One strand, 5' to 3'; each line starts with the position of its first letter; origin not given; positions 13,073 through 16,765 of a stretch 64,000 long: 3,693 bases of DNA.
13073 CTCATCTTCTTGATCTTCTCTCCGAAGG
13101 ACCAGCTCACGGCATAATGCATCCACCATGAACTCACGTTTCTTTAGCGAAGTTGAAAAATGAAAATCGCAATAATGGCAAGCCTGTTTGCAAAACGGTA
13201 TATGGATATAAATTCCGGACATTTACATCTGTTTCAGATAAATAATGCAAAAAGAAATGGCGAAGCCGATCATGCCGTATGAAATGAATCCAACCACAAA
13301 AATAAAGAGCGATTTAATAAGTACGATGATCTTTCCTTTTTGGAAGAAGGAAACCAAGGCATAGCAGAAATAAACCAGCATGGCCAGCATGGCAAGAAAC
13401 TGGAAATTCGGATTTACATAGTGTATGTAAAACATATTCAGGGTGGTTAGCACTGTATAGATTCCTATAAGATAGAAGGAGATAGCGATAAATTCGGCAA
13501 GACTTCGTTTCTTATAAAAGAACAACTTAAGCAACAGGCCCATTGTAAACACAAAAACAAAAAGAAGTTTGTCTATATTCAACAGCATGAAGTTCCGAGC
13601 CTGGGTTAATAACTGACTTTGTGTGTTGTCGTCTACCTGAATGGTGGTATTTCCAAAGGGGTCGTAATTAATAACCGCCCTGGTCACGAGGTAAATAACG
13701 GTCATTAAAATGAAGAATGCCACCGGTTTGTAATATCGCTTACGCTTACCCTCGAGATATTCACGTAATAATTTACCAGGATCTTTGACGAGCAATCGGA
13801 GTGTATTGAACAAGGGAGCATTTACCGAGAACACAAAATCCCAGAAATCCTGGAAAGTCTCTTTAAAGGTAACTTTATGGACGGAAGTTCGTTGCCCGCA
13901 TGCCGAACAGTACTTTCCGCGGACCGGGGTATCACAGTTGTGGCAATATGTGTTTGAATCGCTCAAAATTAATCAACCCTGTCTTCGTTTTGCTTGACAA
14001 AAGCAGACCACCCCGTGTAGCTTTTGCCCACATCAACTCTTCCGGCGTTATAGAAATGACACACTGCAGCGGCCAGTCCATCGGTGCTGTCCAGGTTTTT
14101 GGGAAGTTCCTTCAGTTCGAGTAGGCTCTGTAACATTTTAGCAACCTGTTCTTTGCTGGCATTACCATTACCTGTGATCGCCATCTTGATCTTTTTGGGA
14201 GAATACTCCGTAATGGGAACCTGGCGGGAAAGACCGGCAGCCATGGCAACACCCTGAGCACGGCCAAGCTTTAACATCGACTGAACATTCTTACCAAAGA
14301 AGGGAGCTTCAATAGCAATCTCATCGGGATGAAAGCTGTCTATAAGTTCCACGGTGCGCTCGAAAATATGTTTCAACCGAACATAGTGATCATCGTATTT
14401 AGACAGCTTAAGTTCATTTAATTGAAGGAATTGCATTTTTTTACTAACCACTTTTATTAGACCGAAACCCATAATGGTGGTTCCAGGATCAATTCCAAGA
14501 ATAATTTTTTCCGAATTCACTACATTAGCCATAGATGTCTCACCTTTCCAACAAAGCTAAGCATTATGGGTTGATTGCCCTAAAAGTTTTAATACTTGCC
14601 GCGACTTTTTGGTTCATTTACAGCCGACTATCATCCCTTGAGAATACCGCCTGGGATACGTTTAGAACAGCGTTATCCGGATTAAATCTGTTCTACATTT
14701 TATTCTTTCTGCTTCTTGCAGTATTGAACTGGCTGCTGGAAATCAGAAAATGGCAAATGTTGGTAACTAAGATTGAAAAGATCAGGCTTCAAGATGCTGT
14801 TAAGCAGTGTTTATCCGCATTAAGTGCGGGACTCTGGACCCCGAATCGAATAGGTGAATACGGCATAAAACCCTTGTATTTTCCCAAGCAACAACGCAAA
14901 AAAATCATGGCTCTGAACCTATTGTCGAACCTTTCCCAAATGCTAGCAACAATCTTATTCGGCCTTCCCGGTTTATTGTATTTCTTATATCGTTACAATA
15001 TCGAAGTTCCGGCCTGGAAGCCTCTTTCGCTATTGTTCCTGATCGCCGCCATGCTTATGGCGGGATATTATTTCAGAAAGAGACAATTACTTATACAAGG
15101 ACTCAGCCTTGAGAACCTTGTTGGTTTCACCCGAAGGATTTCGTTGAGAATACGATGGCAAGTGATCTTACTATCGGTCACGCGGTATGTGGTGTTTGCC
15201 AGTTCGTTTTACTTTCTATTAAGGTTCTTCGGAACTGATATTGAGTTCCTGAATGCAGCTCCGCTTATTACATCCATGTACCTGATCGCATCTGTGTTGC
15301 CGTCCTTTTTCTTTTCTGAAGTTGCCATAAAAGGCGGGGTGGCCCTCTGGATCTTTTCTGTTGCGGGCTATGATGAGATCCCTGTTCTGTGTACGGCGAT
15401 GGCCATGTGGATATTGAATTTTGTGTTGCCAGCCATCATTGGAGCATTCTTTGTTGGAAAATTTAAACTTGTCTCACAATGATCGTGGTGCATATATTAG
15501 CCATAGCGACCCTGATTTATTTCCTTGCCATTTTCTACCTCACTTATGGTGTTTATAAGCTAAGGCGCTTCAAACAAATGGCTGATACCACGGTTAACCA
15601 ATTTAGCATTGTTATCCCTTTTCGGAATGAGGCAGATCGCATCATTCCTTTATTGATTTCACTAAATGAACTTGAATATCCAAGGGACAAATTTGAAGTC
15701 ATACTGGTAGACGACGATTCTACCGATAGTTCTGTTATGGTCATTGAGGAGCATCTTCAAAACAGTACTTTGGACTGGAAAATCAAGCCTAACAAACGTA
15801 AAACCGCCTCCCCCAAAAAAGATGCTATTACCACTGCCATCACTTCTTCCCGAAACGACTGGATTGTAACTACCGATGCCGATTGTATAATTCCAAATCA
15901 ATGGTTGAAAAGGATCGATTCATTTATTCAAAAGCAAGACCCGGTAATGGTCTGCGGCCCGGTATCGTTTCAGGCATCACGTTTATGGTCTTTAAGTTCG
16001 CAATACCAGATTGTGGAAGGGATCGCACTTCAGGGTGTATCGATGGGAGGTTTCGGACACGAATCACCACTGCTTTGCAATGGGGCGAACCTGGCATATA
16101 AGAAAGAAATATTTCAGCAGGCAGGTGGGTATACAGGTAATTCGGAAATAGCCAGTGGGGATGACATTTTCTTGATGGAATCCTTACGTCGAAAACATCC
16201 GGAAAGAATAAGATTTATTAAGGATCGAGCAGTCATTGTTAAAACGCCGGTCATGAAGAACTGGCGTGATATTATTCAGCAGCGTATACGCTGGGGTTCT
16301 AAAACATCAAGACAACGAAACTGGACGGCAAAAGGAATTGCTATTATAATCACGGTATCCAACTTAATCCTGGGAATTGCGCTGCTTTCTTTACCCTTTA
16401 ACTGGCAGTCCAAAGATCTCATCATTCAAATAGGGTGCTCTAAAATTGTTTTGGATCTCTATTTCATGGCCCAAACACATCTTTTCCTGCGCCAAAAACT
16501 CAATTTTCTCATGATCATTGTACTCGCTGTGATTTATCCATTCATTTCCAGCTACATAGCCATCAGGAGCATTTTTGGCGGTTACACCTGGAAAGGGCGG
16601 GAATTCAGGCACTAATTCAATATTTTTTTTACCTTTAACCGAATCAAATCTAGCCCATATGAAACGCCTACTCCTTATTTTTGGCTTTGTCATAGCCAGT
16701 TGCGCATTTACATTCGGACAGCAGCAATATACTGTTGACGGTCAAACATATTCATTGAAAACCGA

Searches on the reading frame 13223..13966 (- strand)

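Call 29: search_protein_families(library=pfam, proteins=[window:13223-13966:-], max_evalue=0.01)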
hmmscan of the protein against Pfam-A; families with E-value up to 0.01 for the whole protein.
window:13223-13966:- (247 aa): 2 families
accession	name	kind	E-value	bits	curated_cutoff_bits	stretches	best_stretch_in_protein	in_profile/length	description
PF12412.13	DUF3667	-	7.8e-14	51.4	27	1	52-92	4-44/45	Protein of unknown function (DUF3667)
PF12773.13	DZR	-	0.0028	18.2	27.3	1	2-28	9-35/45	Double zinc ribbon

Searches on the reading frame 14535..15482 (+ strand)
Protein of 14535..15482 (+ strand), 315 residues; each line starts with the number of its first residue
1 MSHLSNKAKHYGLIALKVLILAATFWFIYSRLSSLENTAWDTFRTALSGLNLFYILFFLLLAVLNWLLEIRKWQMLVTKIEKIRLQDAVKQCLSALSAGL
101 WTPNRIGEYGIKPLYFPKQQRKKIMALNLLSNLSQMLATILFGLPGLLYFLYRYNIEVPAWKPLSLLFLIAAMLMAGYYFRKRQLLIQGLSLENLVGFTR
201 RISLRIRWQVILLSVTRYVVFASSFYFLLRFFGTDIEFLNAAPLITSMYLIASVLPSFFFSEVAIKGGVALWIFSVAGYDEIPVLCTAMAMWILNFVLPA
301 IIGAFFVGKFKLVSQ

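Call 29: search_protein_families(library=pfam, proteins=[window:14535-15482:+], max_evalue=0.01)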
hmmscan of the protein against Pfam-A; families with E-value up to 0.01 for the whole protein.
window:14535-15482:+ (315 aa): 1 family
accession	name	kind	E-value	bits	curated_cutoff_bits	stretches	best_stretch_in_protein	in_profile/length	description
PF03706.18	LPG_synthase_TM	-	2.9e-12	47.1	33.4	1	14-303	1-302/302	Lysylphosphatidylglycerol synthase TM region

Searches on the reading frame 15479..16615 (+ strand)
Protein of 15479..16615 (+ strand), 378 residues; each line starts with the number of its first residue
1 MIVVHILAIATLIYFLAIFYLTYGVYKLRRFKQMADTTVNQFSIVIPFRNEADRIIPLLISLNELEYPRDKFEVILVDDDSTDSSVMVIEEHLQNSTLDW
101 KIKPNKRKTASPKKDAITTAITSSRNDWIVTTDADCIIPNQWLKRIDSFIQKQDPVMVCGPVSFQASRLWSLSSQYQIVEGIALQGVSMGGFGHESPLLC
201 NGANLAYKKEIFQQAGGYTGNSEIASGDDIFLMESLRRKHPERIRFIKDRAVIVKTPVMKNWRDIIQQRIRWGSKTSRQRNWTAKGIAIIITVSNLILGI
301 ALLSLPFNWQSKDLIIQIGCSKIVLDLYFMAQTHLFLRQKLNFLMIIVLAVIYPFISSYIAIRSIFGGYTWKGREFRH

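Call 29: search_protein_families(library=pfam, proteins=[window:15479-16615:+], max_evalue=0.01)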
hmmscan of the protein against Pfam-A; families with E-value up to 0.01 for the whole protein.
window:15479-16615:+ (378 aa): 7 families
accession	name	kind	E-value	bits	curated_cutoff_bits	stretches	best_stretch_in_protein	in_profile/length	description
PF00535.33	Glycos_transf_2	-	1.2e-22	81.1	23.3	1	43-180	1-132/168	Glycosyl transferase family 2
PF13641.12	Glyco_tranf_2_3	-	8.6e-14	52.5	27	1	41-273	2-228/230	Glycosyltransferase like family 2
PF13632.12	Glyco_trans_2_3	-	5.8e-09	36.5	27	1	128-309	1-180/198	Glycosyl transferase family group 2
PF13506.12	Glyco_transf_21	-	1.4e-08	34.9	21.7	1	106-272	11-172/174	Glycosyl transferase family 21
PF10111.15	Glyco_tranf_2_2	-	5.2e-05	23.3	27.3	1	43-152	1-108/276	Glycosyltransferase like family 2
PF20990.2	DUF2207_C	-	0.00025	21.2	33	1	258-377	110-200/247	Predicted membrane protein (DUF2207) C-terminal domain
PF13704.12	Glyco_tranf_2_4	-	0.0098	16.8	27.5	0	73-136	21-82/98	Glycosyl transferase family 2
